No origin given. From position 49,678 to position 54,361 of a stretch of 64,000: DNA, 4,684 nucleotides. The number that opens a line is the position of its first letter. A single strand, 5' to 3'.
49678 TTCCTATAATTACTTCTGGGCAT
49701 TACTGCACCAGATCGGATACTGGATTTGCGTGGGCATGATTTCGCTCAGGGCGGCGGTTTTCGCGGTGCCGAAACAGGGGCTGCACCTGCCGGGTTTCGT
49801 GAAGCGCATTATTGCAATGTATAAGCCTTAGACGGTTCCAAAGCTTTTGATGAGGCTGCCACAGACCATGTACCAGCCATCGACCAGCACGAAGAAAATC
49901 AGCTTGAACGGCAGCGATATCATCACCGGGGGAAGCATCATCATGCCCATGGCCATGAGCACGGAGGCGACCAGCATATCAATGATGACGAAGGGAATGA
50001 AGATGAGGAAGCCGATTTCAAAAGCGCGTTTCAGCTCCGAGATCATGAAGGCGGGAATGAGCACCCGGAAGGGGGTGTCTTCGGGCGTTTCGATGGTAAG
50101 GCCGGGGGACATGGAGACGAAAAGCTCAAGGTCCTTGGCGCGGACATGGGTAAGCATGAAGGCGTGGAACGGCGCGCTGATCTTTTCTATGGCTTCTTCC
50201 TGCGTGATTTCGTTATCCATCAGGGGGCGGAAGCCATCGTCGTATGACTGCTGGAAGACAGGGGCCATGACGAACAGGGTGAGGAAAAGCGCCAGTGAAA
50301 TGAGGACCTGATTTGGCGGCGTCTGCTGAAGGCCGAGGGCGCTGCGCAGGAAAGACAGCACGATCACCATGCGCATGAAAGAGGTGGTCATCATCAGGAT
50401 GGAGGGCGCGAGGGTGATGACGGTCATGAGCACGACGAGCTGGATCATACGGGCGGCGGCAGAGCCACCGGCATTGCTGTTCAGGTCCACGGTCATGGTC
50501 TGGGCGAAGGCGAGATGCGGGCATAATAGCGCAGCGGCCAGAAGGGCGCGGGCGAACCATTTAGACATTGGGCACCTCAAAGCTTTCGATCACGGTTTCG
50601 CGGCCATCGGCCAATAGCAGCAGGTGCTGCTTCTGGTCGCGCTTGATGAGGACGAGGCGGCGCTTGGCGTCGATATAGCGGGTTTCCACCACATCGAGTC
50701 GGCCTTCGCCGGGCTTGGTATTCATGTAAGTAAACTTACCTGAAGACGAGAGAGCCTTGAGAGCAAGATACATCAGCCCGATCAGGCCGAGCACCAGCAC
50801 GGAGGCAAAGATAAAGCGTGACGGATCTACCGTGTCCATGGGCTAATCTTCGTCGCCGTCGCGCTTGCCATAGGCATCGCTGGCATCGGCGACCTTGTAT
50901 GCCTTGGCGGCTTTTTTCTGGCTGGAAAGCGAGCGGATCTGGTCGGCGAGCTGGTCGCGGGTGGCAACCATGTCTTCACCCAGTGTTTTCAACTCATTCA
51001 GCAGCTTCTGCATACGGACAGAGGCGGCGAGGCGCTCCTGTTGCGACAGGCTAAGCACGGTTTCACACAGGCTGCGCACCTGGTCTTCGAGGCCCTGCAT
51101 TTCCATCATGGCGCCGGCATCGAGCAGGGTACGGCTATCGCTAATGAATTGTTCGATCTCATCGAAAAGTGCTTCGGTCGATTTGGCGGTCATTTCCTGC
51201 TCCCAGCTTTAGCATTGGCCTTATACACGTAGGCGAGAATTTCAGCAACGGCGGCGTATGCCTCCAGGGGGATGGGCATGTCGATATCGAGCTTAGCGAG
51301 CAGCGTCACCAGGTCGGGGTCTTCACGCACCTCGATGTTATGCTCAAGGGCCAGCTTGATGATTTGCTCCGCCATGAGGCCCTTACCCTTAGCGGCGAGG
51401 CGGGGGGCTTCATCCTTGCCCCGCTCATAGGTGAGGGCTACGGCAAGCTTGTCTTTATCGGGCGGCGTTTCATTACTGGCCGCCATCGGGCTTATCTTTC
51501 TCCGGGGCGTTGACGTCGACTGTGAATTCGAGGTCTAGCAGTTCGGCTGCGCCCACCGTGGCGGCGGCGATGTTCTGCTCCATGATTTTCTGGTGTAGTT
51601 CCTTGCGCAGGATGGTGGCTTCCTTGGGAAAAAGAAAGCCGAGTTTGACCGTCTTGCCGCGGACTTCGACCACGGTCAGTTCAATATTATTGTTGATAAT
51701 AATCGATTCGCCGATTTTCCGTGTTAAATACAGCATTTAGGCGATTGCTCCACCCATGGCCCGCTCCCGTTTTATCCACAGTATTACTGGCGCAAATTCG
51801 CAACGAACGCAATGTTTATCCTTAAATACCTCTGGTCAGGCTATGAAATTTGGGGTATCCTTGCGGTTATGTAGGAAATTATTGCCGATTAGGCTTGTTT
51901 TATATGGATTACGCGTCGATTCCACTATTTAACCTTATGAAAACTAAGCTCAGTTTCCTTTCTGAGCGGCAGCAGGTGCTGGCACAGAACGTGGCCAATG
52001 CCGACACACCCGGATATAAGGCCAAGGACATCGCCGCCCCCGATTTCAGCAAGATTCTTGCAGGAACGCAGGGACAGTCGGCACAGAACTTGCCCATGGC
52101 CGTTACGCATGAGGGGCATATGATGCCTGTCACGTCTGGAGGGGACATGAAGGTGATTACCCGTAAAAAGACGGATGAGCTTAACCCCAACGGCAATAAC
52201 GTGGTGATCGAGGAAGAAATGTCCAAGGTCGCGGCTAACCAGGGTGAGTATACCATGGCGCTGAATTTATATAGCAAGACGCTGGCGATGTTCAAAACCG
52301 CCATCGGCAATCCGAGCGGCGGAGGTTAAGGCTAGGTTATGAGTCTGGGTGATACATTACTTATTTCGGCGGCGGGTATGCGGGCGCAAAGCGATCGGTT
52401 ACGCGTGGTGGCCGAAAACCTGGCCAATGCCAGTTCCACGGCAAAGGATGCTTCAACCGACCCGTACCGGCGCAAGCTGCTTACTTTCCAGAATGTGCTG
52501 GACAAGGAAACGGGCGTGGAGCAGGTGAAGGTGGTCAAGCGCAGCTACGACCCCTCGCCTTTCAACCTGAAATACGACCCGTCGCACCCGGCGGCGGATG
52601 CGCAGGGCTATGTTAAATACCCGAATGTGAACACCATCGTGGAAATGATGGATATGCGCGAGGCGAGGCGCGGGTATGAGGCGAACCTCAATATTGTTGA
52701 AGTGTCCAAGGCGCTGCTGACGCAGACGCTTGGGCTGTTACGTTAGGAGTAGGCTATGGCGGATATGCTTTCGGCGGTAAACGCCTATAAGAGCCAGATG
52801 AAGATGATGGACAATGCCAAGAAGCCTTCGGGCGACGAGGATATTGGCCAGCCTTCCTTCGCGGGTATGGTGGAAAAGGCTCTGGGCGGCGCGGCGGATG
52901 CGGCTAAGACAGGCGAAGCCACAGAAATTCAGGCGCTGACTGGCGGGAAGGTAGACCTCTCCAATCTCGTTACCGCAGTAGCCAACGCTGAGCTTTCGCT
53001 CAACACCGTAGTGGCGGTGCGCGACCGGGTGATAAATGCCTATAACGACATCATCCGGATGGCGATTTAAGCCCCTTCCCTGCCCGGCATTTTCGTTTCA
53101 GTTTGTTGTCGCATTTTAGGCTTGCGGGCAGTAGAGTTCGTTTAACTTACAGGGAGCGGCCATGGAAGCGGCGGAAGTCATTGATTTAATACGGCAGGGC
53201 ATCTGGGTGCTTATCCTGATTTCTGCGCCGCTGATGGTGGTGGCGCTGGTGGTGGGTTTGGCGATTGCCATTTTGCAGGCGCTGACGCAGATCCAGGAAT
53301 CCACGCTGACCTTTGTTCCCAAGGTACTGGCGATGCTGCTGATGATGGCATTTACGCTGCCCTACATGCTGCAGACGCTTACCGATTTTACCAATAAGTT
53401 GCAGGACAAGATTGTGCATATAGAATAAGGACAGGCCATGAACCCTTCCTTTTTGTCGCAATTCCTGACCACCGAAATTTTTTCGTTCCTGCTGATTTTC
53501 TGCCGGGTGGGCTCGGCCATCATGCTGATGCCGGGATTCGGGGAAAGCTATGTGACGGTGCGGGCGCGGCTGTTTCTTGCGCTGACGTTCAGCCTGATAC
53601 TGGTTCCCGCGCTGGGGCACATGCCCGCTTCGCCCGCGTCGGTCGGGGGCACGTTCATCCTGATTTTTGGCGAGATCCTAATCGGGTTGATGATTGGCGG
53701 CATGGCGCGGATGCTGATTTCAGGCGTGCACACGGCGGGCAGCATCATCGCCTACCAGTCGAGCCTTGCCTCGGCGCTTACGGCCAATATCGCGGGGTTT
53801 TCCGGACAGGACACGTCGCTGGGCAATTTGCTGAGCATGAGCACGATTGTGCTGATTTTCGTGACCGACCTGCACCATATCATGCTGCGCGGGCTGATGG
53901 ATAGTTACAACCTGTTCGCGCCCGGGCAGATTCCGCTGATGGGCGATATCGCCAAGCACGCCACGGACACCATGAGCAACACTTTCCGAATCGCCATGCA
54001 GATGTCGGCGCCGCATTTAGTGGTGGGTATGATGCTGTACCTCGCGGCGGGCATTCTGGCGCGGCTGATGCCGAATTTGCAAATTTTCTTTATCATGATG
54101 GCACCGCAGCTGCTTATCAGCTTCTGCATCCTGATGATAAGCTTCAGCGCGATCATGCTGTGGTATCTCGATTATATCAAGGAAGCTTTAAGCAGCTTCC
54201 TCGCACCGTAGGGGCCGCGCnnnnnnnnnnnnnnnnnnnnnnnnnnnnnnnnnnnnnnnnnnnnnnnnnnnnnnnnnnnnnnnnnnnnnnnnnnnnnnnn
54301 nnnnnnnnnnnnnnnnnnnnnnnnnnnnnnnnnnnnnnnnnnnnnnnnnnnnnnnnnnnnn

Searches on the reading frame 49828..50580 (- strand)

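Call 60: search_protein_families(library=pfam, proteins=[window:49828-50580:-], max_evalue=0.0001)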
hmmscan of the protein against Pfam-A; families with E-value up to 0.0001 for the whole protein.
window:49828-50580:- (250 aa): 1 family
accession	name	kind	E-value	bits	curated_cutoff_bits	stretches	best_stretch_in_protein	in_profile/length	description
PF00813.25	FliP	-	1.6e-81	273.3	26.9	1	51-243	1-191/191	FliP family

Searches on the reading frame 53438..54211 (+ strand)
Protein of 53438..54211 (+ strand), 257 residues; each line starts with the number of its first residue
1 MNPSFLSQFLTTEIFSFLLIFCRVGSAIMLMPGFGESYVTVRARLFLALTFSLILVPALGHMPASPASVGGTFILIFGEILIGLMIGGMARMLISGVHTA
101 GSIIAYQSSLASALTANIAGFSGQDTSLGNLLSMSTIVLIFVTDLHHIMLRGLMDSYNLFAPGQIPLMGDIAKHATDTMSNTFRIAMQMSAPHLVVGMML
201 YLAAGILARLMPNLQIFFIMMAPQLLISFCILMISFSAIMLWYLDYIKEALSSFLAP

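Call 60: search_protein_families(library=pfam, proteins=[window:53438-54211:+], max_evalue=0.0001)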
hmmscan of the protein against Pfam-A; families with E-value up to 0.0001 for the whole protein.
window:53438-54211:+ (257 aa): 1 family
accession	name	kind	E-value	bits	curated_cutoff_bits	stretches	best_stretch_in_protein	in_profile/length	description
PF01311.25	Bac_export_1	-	1.3e-48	166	27.8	1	15-248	2-228/230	Bacterial export proteins, family 1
